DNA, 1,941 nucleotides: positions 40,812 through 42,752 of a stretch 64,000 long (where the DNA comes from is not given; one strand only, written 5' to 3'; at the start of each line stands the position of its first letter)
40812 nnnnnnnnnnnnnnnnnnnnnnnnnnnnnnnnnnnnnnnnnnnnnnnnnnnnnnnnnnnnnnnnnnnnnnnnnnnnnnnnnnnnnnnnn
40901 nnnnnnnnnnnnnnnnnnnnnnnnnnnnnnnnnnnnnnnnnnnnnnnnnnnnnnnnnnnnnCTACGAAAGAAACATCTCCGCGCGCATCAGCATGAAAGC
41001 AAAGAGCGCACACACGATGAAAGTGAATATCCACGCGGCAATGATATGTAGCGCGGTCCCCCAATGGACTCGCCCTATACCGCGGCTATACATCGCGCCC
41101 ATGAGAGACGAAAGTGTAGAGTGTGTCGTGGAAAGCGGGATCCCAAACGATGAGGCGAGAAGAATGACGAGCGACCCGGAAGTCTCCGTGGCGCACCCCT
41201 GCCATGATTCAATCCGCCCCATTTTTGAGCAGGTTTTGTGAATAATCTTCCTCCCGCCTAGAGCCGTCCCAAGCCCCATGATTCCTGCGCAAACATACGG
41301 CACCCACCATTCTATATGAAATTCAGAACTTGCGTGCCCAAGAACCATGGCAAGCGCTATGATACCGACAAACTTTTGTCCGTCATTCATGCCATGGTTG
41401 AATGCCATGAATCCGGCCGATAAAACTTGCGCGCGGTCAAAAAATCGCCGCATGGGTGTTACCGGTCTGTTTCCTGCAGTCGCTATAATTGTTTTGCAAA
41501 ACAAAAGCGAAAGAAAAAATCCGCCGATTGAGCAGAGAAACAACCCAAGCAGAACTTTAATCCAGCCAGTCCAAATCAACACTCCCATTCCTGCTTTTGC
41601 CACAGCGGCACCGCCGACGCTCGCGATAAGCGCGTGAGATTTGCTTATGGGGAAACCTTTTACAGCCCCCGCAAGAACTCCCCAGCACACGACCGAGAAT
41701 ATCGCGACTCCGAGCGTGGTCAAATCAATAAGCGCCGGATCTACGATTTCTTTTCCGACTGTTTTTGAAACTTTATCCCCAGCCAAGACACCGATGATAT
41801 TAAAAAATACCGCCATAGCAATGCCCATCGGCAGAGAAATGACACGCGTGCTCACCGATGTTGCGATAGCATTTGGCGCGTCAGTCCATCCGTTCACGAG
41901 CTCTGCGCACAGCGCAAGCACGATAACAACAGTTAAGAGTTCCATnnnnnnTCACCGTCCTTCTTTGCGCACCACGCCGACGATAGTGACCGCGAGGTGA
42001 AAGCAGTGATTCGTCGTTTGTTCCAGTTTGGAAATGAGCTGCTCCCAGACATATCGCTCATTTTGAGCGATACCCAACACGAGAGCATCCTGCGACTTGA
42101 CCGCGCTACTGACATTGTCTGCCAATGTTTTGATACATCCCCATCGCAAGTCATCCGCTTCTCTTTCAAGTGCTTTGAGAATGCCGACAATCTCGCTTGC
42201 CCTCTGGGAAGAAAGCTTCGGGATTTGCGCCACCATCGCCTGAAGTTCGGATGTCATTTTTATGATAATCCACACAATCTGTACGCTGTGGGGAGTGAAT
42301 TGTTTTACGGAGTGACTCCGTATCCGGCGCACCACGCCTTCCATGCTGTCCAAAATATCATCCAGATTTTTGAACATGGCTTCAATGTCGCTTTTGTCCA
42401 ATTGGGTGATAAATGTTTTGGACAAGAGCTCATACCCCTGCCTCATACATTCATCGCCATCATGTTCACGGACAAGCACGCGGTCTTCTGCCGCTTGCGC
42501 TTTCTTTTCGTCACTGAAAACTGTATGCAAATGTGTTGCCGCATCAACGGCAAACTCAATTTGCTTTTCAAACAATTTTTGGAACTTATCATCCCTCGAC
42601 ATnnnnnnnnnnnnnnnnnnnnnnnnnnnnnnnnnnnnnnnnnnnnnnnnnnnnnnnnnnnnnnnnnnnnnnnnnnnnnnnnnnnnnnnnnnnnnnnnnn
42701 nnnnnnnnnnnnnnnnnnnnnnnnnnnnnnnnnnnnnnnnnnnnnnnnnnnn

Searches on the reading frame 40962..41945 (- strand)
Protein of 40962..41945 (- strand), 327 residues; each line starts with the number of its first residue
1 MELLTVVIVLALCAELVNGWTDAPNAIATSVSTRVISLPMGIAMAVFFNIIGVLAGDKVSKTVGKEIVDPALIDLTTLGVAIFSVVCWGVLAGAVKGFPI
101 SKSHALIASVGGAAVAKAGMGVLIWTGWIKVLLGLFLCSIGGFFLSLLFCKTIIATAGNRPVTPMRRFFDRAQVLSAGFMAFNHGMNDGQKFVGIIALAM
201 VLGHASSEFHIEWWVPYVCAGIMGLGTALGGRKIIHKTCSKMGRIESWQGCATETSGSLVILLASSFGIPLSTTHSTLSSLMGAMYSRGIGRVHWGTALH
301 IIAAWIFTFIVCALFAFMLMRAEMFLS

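Call 8: search_protein_families(library=pfam, proteins=[window:40962-41945:-], max_evalue=0.001)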
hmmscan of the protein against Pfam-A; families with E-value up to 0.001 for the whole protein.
window:40962-41945:- (327 aa): 1 family
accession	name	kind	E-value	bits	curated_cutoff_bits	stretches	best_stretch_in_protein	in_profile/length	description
PF01384.25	PHO4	-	9.3e-65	219.3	33.7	1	18-316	1-350/350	Phosphate transporter family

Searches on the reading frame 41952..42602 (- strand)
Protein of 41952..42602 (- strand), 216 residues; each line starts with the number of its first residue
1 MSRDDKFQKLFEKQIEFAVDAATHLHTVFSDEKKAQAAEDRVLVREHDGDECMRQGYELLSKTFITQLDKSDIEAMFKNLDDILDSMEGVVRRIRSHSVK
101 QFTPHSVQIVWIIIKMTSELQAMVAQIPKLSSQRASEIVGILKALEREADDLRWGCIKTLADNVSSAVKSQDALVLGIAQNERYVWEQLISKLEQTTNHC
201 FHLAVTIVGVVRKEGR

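Call 8: search_protein_families(library=pfam, proteins=[window:41952-42602:-], max_evalue=0.001)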
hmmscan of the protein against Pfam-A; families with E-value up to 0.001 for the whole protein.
window:41952-42602:- (216 aa): 2 families
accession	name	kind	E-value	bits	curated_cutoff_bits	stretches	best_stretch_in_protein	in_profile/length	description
PF01865.21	PhoU_div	-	1.1e-15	58.1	24.4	1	2-164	8-178/214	Protein of unknown function DUF47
PF12205.13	GIT1_C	-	0.0008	20.1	25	0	78-169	6-88/110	G protein-coupled receptor kinase-interacting protein 1 C term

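Call 9: find_encoding_contigs(protein=window:41952-42602:-, flank=10000, max_places=10)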
Protein window:41952-42602:- (216 aa): 3 contigs read that carry it; 3 places shown.
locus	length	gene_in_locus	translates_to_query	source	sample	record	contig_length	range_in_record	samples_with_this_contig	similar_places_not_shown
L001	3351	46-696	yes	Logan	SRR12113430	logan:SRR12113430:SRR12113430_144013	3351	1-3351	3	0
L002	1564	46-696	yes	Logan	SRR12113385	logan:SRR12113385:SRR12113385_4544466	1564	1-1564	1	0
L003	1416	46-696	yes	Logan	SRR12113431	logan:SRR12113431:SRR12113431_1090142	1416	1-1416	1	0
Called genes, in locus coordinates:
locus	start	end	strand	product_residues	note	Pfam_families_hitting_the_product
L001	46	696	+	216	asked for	PF01865:PhoU_div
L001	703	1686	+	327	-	PF01384:PHO4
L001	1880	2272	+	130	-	-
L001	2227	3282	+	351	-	PF00270:DEAD, PF04851:ResIII, PF13245:AAA_19 (weak), PF00271:Helicase_C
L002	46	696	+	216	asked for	PF01865:PhoU_div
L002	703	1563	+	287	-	?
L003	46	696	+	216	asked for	PF01865:PhoU_div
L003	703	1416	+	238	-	?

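Call 24: find_homologous_proteins(query=window:41952-42602:-, max_evalue=1e-20)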
Query window:41952-42602:- (216 aa): 5 proteins with E <= 1e-20 among 143 candidates.
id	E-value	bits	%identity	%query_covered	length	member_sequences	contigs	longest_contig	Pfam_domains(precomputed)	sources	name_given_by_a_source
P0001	1.4e-122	425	93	100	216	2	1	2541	PF01865.22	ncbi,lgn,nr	ncbi:MAG: DUF47 family protein [Candidatus Yonathbacteria bacterium]|nr:DUF47 family protein [Candid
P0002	3.3e-88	312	72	98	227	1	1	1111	PF01865.22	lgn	-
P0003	3.7e-87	309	73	98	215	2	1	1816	PF01865.22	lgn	-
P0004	1.7e-83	297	71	98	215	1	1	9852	PF01865.22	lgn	-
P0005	9.9e-83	295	68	98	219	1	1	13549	PF01865.22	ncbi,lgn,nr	ncbi:MAG: DUF47 family protein [Candidatus Niyogibacteria bacterium]|nr:DUF47 family protein [Candid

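Call 25: find_encoding_contigs(protein=P0001, flank=6000, max_places=5)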
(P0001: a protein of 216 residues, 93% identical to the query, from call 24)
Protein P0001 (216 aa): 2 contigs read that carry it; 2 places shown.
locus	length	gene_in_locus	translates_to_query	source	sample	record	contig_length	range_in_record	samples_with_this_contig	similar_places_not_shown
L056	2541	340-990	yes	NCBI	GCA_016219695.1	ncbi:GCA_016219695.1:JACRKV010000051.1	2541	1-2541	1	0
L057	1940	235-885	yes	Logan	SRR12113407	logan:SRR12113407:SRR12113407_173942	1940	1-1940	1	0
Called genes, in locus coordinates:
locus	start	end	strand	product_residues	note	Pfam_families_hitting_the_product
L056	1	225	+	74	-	PF14493:HTH_40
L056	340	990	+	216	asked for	PF01865:PhoU_div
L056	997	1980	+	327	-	PF01384:PHO4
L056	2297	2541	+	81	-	?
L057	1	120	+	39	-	?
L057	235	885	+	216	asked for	PF01865:PhoU_div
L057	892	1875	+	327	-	PF01384:PHO4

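Call 26: find_encoding_contigs(protein=P0004, flank=6000, max_places=5)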
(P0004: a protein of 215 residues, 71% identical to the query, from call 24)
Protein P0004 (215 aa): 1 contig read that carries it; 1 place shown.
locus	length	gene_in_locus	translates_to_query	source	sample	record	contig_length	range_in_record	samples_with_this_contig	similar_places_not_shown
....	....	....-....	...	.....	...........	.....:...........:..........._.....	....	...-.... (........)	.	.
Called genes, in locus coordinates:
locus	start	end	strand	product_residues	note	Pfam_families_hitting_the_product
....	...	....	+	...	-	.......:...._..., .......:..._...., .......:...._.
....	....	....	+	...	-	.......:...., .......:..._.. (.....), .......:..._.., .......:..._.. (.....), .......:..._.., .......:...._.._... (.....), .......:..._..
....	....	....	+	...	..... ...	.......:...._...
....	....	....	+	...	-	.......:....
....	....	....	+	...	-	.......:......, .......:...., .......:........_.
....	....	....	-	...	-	-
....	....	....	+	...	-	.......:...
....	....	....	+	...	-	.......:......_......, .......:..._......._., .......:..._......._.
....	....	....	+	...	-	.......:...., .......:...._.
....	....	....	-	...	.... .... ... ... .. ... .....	-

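Call 27: find_encoding_contigs(protein=P0005, flank=6000, max_places=5)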
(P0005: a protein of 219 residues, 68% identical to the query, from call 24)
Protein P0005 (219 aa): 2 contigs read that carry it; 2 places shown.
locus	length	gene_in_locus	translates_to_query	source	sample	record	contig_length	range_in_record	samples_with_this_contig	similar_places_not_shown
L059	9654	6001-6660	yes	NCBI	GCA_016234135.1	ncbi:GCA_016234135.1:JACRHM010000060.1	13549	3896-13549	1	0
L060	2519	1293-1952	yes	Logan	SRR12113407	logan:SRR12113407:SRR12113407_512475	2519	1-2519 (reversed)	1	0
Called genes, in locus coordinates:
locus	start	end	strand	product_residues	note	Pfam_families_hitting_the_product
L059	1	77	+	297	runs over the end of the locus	PF01029:NusB, PF00293:NUDIX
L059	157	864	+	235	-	PF22935:RM44_endonuclase, PF14622:Ribonucleas_3_3, PF00636:Ribonuclease_3, PF00035:dsrm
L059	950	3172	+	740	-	PF00005:ABC_tran (faint), PF02463:SMC_N, PF13175:AAA_15, PF13476:AAA_23, PF13304:AAA_21 (weak)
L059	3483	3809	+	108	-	PF00886:Ribosomal_S16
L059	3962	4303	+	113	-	-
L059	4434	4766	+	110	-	PF13083:KH_KhpA-B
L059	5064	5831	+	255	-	PF01746:tRNA_m1G_MT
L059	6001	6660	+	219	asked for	PF01865:PhoU_div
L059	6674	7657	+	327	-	PF01384:PHO4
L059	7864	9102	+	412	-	PF01520:Amidase_3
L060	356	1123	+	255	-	PF01746:tRNA_m1G_MT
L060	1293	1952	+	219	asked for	PF01865:PhoU_div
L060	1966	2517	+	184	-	?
